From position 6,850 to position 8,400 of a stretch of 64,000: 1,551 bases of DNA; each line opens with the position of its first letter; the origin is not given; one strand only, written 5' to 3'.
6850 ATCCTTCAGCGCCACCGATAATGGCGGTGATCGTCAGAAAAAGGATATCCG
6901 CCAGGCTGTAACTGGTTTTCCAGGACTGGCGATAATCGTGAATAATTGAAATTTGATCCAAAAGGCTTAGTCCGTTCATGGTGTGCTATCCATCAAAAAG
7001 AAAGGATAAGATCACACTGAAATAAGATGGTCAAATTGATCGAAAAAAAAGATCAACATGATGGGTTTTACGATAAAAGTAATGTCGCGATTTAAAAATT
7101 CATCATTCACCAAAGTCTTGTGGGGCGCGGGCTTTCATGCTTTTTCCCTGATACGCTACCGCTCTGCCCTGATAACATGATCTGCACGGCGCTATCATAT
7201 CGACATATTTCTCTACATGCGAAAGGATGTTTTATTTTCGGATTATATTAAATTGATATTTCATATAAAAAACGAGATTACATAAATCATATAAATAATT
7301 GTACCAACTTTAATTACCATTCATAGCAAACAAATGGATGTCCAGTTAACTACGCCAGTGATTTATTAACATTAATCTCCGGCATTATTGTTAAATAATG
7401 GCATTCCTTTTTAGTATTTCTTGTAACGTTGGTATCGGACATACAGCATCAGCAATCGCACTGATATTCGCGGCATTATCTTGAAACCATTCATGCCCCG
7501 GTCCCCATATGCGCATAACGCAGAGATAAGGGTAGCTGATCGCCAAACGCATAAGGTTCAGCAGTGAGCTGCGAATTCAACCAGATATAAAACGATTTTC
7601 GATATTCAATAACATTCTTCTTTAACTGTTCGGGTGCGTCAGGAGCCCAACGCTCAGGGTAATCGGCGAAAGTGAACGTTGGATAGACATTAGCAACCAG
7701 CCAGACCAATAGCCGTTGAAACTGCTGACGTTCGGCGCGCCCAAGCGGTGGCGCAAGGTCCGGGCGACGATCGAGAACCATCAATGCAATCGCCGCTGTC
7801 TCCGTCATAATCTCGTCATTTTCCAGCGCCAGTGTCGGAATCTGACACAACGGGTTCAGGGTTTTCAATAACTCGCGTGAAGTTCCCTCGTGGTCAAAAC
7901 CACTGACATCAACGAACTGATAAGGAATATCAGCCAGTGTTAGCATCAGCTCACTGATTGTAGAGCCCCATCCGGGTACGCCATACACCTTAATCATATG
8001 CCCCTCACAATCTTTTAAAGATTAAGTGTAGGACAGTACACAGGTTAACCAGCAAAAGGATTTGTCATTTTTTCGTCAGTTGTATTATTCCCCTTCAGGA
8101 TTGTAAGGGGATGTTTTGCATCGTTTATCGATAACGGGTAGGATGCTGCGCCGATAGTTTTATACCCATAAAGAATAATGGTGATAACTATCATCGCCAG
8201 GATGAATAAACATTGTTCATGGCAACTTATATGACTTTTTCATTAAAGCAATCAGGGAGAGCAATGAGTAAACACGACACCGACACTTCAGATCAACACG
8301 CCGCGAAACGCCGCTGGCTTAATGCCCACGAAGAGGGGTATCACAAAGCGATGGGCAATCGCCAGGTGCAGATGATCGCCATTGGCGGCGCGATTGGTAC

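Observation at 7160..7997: yncG GST-like gene appears short at the C-terminus, next to the H-rpt and Rhs insertion boundary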

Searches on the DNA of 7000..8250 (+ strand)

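Call 3: search_dna_similar(query=window:7000-8250:+, collection=ecoli_genomes, mode=near, max_rows=30)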
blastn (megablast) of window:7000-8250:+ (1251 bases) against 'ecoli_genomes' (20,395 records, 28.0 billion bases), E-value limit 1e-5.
Records with a match: 5408; places in all: 5424; records where one place covers at least 80% of the query: 845.
Genomes with a match: 5407 of 5426; with a place that covers at least 80% of the query: 844. Places per genome that has any: lowest 1, median 1, highest 2. On chromosomes: 5418 places; on plasmids: 6.
Best place of each record, by identity: >=99% 163; 95-99% 1692; 90-95% 2852; 80-90% 701.
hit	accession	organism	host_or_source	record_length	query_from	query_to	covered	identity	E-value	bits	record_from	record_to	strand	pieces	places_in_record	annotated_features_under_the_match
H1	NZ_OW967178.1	Escherichia coli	Homo sapiens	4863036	1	1251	100%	100.0%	0e+0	2311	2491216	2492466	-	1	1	yncG: glutathione S-transferase N-terminal domain-containing protein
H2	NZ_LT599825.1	Escherichia coli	-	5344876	1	1251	100%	100.0%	0e+0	2311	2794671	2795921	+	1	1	yncG: glutathione S-transferase N-terminal domain-containing protein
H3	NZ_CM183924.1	Escherichia coli strain GMF054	Homo sapiens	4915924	1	1251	100%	99.8%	0e+0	2294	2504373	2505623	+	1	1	yncG: glutathione S-transferase N-terminal domain-containing protein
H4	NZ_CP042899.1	Escherichia coli strain CFSAN061763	missing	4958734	1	1251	100%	99.7%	0e+0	2289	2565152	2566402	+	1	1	yncG: glutathione S-transferase N-terminal domain-containing protein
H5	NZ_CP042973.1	Escherichia coli strain CFSAN061768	missing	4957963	1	1251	100%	99.7%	0e+0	2289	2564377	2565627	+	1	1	yncG: glutathione S-transferase N-terminal domain-containing protein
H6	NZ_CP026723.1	Escherichia coli strain 266917_2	Homo sapiens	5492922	1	1251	100%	99.7%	0e+0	2289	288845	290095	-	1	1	yncG: glutathione S-transferase N-terminal domain-containing protein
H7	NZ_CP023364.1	Escherichia coli strain 144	canine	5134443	1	1251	100%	99.7%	0e+0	2289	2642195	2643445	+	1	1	yncG: glutathione S-transferase N-terminal domain-containing protein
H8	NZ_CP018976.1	Escherichia coli strain Ecol_545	Homo sapiens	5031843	1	1251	100%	99.7%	0e+0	2289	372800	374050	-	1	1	yncG: glutathione S-transferase N-terminal domain-containing protein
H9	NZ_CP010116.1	Escherichia coli strain C1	cow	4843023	1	1251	100%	99.7%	0e+0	2289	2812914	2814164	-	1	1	yncG: glutathione S-transferase N-terminal domain-containing protein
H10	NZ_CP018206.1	Escherichia coli strain MRSN346647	Homo sapiens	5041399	1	1251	100%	99.7%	0e+0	2289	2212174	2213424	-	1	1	yncG: glutathione S-transferase N-terminal domain-containing protein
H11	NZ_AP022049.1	Escherichia coli strain WP4-S17-ESBL-08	-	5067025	1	1251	100%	99.7%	0e+0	2289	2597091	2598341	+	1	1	yncG: glutathione S-transferase N-terminal domain-containing protein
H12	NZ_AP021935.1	Escherichia coli strain WP2-W18-ESBL-10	-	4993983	1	1251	100%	99.7%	0e+0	2289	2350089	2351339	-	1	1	yncG: glutathione S-transferase N-terminal domain-containing protein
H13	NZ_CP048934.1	Escherichia coli strain 190693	Homo sapiens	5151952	1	1251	100%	99.7%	0e+0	2289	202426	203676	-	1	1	yncG: glutathione S-transferase N-terminal domain-containing protein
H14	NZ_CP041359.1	Escherichia coli strain U1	missing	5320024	1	1251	100%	99.7%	0e+0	2289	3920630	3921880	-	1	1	yncG: glutathione S-transferase N-terminal domain-containing protein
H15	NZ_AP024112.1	Escherichia coli strain ECSC054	Homo sapiens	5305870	1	1251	100%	99.7%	0e+0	2289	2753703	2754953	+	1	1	yncG: glutathione S-transferase N-terminal domain-containing protein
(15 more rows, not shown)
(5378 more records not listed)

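Call 5: get_annotated_region(hit=H1, flank=9000)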
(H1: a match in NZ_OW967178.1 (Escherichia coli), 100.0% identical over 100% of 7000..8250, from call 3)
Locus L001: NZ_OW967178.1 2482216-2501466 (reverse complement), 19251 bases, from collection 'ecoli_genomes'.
description: Escherichia coli isolate 362 chromosome main, complete sequence
organism: Escherichia coli (NCBI taxid 562)
replicon: chromosome; assembly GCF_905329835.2
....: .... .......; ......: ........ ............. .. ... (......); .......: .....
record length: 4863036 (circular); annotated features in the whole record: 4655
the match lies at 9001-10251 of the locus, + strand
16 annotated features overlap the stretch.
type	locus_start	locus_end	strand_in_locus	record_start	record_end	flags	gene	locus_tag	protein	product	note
CDS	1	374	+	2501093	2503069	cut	-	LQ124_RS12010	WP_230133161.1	alkyl/aryl-sulfatase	-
CDS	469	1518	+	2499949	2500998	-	-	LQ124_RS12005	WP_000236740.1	GGDEF domain-containing protein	-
CDS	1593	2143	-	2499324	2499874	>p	-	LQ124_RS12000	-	ISAs1 family transposase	frameshifted; incomplete; partial in the middle of a contig; missing C-terminus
CDS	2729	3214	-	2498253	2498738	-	-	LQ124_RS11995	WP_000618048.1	pentapeptide repeat-containing protein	-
CDS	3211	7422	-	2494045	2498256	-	-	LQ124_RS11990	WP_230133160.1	RHS element core protein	-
CDS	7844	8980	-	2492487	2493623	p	-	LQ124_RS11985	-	ISAs1 family transposase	internal stop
CDS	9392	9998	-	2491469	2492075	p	yncG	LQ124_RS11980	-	glutathione S-transferase N-terminal domain-containing protein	frameshifted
CDS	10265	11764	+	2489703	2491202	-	ansP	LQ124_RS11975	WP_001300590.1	L-asparagine permease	-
CDS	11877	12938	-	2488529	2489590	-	yncE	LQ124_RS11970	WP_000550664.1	YncE family protein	-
CDS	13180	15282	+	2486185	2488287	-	pqqU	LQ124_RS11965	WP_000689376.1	TonB-dependent receptor PqqU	-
CDS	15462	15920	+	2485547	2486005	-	tnpA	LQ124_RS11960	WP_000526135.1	IS200/IS605-like element IS200C family transposase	-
CDS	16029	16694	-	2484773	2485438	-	mcbR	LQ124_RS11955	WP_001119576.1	GntR family transcriptional regulator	-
CDS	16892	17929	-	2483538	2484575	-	curA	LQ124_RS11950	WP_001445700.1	NADPH-dependent curcumin/dihydrocurcumin reductase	-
CDS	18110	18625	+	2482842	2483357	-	mnaT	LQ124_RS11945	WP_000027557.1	GNAT family N-acetyltransferase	-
CDS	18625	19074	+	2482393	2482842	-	ydcZ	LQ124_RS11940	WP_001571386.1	DMT family transporter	-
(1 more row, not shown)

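Call 6: get_annotated_region(hit=H4, flank=9000)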
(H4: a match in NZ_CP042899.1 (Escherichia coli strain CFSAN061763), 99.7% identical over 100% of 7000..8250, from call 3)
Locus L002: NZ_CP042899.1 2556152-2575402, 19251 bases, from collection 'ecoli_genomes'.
description: Escherichia coli strain CFSAN061763 chromosome, complete genome
organism: Escherichia coli strain CFSAN061763 (NCBI taxid 562)
replicon: chromosome; assembly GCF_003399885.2
host: missing; source: raw milk cheese; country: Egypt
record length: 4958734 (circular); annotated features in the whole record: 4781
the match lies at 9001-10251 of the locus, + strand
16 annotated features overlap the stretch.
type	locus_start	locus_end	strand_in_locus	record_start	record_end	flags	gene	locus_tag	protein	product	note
CDS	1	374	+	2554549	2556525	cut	-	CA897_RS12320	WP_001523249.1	alkyl/aryl-sulfatase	-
CDS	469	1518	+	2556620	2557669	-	-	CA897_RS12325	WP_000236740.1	GGDEF domain-containing protein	-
CDS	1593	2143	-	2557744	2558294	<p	-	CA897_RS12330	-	ISAs1 family transposase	frameshifted; incomplete; partial in the middle of a contig; missing C-terminus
CDS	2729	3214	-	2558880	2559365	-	-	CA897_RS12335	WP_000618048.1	pentapeptide repeat-containing protein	-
CDS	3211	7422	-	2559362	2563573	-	-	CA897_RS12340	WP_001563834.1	RHS element core protein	-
CDS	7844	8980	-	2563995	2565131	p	-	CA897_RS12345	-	ISAs1 family transposase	internal stop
CDS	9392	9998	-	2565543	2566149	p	yncG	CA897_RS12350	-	glutathione S-transferase N-terminal domain-containing protein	frameshifted; internal stop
CDS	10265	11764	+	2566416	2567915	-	ansP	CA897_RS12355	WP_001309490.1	L-asparagine permease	-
CDS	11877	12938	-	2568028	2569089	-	yncE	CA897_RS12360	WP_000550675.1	7-bladed beta-propeller protein YncE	-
CDS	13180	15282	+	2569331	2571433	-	pqqU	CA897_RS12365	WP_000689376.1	TonB-dependent receptor PqqU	-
CDS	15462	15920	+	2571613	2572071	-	tnpA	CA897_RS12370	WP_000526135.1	IS200/IS605-like element IS200C family transposase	-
CDS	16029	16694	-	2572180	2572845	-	mcbR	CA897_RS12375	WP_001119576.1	GntR family transcriptional regulator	-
CDS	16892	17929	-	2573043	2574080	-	curA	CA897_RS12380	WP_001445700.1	NADPH-dependent curcumin/dihydrocurcumin reductase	-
CDS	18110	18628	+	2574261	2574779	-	mnaT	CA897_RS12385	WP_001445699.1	GNAT family N-acetyltransferase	-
CDS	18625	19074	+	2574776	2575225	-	ydcZ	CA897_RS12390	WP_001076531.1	DMT family transporter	-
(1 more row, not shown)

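Call 10: search_dna_similar(query=window:7504-7563:-, collection=ecoli_genomes, mode=near, rows=spread, max_rows=30)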
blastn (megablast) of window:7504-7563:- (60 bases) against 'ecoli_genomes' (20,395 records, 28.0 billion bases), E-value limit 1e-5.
Records with a match: 143; places in all: 143; records where one place covers at least 80% of the query: 143.
Genomes with a match: 143 of 5426; with a place that covers at least 80% of the query: 143. Places per genome that has any: lowest 1, median 1, highest 1. On chromosomes: 143 places; on plasmids: 0.
Best place of each record, by identity: >=99% 141; 95-99% 2.
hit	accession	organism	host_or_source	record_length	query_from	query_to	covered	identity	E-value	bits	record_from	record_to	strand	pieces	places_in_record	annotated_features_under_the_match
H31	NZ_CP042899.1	Escherichia coli strain CFSAN061763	missing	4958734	1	60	100%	100.0%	2e-22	111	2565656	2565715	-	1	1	yncG: glutathione S-transferase N-terminal domain-containing protein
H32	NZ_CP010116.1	Escherichia coli strain C1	cow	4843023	1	60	100%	100.0%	2e-22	111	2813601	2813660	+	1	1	yncG: glutathione S-transferase N-terminal domain-containing protein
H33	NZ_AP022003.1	Escherichia coli strain WP3-W18-ESBL-08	-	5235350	1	60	100%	100.0%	2e-22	111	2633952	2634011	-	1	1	yncG: glutathione S-transferase N-terminal domain-containing protein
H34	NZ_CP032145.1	Escherichia coli strain 15.TR.026_OXA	Larus michahellis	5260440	1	60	100%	100.0%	2e-22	111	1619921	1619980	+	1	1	yncG: glutathione S-transferase N-terminal domain-containing protein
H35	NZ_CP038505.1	Escherichia coli strain 28Eco12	Homo sapiens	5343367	1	60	100%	100.0%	2e-22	111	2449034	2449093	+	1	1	yncG: glutathione S-transferase N-terminal domain-containing protein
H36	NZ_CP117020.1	Escherichia coli strain MLI106K3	Homo sapiens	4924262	1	60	100%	100.0%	2e-22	111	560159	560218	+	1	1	yncG: glutathione S-transferase N-terminal domain-containing protein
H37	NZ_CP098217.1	Escherichia coli strain Z0117EC0032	Canis lupus familiaris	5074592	1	60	100%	100.0%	2e-22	111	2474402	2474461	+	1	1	yncG: glutathione S-transferase N-terminal domain-containing protein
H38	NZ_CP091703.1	Escherichia coli strain KOr021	river water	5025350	1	60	100%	100.0%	2e-22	111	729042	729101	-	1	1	yncG: glutathione S-transferase N-terminal domain-containing protein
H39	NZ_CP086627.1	Escherichia coli strain RIVM_C036569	Homo sapiens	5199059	1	60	100%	100.0%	2e-22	111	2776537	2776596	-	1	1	yncG: glutathione S-transferase N-terminal domain-containing protein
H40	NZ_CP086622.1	Escherichia coli strain RIVM_C037884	Homo sapiens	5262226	1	60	100%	100.0%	2e-22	111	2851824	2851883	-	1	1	yncG: glutathione S-transferase N-terminal domain-containing protein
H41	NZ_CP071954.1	Escherichia coli strain SB0258h1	Manawatu river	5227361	1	60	100%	100.0%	2e-22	111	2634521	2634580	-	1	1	yncG: glutathione S-transferase N-terminal domain-containing protein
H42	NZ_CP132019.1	Escherichia coli strain JCH767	Homo sapiens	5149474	1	60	100%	100.0%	2e-22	111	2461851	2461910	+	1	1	yncG: glutathione S-transferase N-terminal domain-containing protein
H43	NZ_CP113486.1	Escherichia coli strain GTEN_23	Homo sapiens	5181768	1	60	100%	100.0%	2e-22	111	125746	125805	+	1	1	yncG: glutathione S-transferase N-terminal domain-containing protein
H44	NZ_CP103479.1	Escherichia coli strain 4621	Homo sapiens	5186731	1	60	100%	100.0%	2e-22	111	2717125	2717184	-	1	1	yncG: glutathione S-transferase N-terminal domain-containing protein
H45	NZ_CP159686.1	Escherichia coli strain Z142-7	hospital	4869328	1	60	100%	100.0%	2e-22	111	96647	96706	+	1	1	yncG: glutathione S-transferase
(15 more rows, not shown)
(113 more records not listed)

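Call 11: search_dna_similar(query=window:7188-7390:-, collection=ecoli_genomes, mode=near, rows=spread, max_rows=30)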
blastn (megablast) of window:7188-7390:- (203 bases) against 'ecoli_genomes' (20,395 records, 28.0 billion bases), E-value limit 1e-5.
Records with a match: 537; places in all: 537; records where one place covers at least 80% of the query: 536.
Genomes with a match: 537 of 5426; with a place that covers at least 80% of the query: 536. Places per genome that has any: lowest 1, median 1, highest 1. On chromosomes: 536 places; on plasmids: 1.
Best place of each record, by identity: >=99% 143; 95-99% 148; 90-95% 233; 80-90% 13.
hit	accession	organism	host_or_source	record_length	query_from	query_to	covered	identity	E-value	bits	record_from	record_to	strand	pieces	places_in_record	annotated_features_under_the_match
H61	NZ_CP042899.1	Escherichia coli strain CFSAN061763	missing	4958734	1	203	100%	100.0%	3e-101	375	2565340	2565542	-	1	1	none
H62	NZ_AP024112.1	Escherichia coli strain ECSC054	Homo sapiens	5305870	1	203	100%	100.0%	3e-101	375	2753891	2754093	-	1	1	none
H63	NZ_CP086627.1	Escherichia coli strain RIVM_C036569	Homo sapiens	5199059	1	203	100%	100.0%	3e-101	375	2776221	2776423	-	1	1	none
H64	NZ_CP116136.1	Escherichia coli strain DETEC-P649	ICU patient oral swab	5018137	1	203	100%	100.0%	3e-101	375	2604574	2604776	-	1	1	none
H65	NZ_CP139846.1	Escherichia coli strain Nord58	Homo sapiens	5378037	1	203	100%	100.0%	3e-101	375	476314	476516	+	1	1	none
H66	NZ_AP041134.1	Escherichia coli strain WR3-3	Homo sapiens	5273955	1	203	100%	100.0%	3e-101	375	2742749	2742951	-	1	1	none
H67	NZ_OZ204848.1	Escherichia coli strain ST38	Homo sapiens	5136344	1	203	100%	100.0%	3e-101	375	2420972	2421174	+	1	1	none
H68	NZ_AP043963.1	Escherichia coli strain 21AH007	Canis lupus familiaris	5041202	1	203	100%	100.0%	3e-101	375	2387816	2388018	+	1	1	none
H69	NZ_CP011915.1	Escherichia coli strain PSUO2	Gallus gallus domesticus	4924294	1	202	100%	95.0%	5e-84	318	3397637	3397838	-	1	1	none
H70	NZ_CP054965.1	Escherichia coli strain STIN_95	Shatin WWTPs_95 WWTPs influent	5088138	1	202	100%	95.0%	5e-84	318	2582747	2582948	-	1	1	none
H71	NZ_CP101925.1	Escherichia coli strain Seattle 1946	missing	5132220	1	202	100%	95.0%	5e-84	318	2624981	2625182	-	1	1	none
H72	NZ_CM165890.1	Escherichia coli strain N47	Homo sapiens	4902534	1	202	100%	95.0%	5e-84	318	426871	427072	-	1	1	none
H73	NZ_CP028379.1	Escherichia coli O145 str. RM9872 strain RM9872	Bos taurus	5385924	1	202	100%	94.6%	3e-82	313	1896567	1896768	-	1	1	none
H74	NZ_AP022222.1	Escherichia coli strain WP8-S17-ESBL-12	-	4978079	1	202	100%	94.6%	3e-82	313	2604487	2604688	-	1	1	none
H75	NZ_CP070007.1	Escherichia coli strain FDAARGOS_1288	Homo sapiens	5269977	1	202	100%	94.6%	3e-82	313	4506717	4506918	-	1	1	none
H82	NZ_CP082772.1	Escherichia coli O2:H1 strain HM670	Homo sapiens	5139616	1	199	98%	95.5%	5e-84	318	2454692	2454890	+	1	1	none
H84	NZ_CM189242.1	Escherichia coli Nissle 1917 strain Nissle 1917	-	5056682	1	199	98%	95.5%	5e-84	318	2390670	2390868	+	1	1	none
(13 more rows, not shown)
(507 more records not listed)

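Call 12: get_annotated_region(hit=H84, flank=6000)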
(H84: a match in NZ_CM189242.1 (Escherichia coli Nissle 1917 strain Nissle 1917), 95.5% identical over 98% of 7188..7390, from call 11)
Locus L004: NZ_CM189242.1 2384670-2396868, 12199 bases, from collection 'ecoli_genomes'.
description: Escherichia coli Nissle 1917 chromosome, whole genome shotgun sequence
organism: Escherichia coli Nissle 1917 strain Nissle 1917 (NCBI taxid 316435)
replicon: chromosome; assembly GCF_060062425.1
host: -; source: -; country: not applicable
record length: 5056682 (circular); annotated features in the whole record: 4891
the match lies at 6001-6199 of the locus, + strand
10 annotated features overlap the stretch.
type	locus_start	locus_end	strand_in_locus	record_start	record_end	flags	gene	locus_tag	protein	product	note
CDS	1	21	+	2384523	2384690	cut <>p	-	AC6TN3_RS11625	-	GntR family transcriptional regulator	incomplete; partial in the middle of a contig; missing N-terminus and C-terminus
CDS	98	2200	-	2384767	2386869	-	pqqU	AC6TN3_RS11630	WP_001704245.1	TonB-dependent receptor PqqU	-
CDS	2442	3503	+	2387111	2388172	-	yncE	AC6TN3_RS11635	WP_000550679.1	7-bladed beta-propeller protein YncE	-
CDS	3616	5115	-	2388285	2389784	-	ansP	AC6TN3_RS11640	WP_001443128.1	L-asparagine permease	-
CDS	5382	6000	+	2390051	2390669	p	yncG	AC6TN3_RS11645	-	glutathione S-transferase family protein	frameshifted; internal stop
CDS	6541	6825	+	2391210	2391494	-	-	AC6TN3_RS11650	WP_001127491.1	type VI secretion system PAAR protein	-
CDS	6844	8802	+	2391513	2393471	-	-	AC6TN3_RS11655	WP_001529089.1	type VI secretion system Vgr family protein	-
CDS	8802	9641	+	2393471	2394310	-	-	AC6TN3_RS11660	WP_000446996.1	DUF4123 domain-containing protein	-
CDS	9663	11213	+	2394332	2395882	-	-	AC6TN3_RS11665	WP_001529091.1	hypothetical protein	-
CDS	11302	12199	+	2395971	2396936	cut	-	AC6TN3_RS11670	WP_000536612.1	hypothetical protein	-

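Call 13: get_annotated_region(hit=H71, flank=6000)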
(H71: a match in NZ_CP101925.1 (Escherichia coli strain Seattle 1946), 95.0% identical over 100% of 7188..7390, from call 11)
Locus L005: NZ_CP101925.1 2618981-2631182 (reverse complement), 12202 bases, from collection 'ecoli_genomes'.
description: Escherichia coli strain Seattle 1946 chromosome, complete genome
organism: Escherichia coli strain Seattle 1946 (NCBI taxid 562)
replicon: chromosome; assembly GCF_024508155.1
host: -; source: missing; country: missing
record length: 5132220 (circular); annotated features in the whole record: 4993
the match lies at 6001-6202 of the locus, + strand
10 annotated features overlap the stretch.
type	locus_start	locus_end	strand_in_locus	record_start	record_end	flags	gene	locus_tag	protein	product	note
CDS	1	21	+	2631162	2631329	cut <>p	-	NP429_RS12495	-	GntR family transcriptional regulator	incomplete; partial in the middle of a contig; missing N-terminus and C-terminus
CDS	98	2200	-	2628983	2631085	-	pqqU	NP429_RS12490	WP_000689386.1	TonB-dependent receptor PqqU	-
CDS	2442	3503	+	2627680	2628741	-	yncE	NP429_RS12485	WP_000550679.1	7-bladed beta-propeller protein YncE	-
CDS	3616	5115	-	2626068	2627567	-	ansP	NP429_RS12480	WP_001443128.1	L-asparagine permease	-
CDS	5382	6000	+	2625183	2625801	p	yncG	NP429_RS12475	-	glutathione S-transferase family protein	frameshifted; internal stop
CDS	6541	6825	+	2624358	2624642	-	-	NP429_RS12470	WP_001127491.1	type VI secretion system PAAR protein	-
CDS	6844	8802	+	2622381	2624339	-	-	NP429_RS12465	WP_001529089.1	type VI secretion system Vgr family protein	-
CDS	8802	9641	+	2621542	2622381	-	-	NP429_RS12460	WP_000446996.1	DUF4123 domain-containing protein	-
CDS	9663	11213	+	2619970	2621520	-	-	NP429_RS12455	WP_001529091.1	hypothetical protein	-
CDS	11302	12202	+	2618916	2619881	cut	-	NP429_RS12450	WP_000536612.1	hypothetical protein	-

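Call 14: get_annotated_region(hit=H73, flank=6000)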
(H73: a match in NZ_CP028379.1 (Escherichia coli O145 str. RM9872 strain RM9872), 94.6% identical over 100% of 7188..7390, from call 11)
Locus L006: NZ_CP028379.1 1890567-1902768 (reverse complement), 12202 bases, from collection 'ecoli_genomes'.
description: Escherichia coli O145 str. RM9872 chromosome, complete genome
organism: Escherichia coli O145 str. RM9872 strain RM9872 (NCBI taxid 1055544)
replicon: chromosome; assembly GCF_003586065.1
host: Bos taurus; source: feces; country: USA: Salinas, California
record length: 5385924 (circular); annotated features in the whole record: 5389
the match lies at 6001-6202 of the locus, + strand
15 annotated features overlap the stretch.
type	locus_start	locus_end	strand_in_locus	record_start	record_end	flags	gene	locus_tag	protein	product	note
CDS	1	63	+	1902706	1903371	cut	mcbR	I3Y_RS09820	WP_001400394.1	colanic acid/biofilm transcriptional regulator McbR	-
CDS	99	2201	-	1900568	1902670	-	pqqU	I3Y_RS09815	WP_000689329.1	TonB-dependent receptor PqqU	-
CDS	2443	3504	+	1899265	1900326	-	yncE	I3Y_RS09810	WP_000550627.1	YncE family protein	-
CDS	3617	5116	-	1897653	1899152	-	ansP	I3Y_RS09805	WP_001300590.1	L-asparagine permease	-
CDS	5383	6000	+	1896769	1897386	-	yncG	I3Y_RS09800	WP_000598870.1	glutathione S-transferase family protein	-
CDS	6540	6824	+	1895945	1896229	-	-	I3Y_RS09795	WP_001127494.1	type VI secretion system PAAR protein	-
CDS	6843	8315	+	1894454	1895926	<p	tssI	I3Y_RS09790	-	type VI secretion system tip protein TssI/VgrG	incomplete; partial in the middle of a contig; missing C-terminus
CDS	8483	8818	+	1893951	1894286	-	-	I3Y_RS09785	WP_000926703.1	cysteine peptidase family C39 domain-containing protein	-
CDS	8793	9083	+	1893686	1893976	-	-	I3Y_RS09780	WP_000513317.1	hypothetical protein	-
CDS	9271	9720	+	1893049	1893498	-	-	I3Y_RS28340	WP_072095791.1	hypothetical protein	-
CDS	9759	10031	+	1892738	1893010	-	-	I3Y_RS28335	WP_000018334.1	peptidase M35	-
CDS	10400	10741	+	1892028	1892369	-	-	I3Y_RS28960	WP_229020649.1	hypothetical protein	-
CDS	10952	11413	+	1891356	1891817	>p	-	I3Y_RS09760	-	ISAs1 family transposase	incomplete; partial in the middle of a contig; missing N-terminus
CDS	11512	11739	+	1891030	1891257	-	pptA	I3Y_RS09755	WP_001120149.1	tautomerase PptA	-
CDS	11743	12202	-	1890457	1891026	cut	yddH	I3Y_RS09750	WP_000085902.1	flavin reductase family protein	-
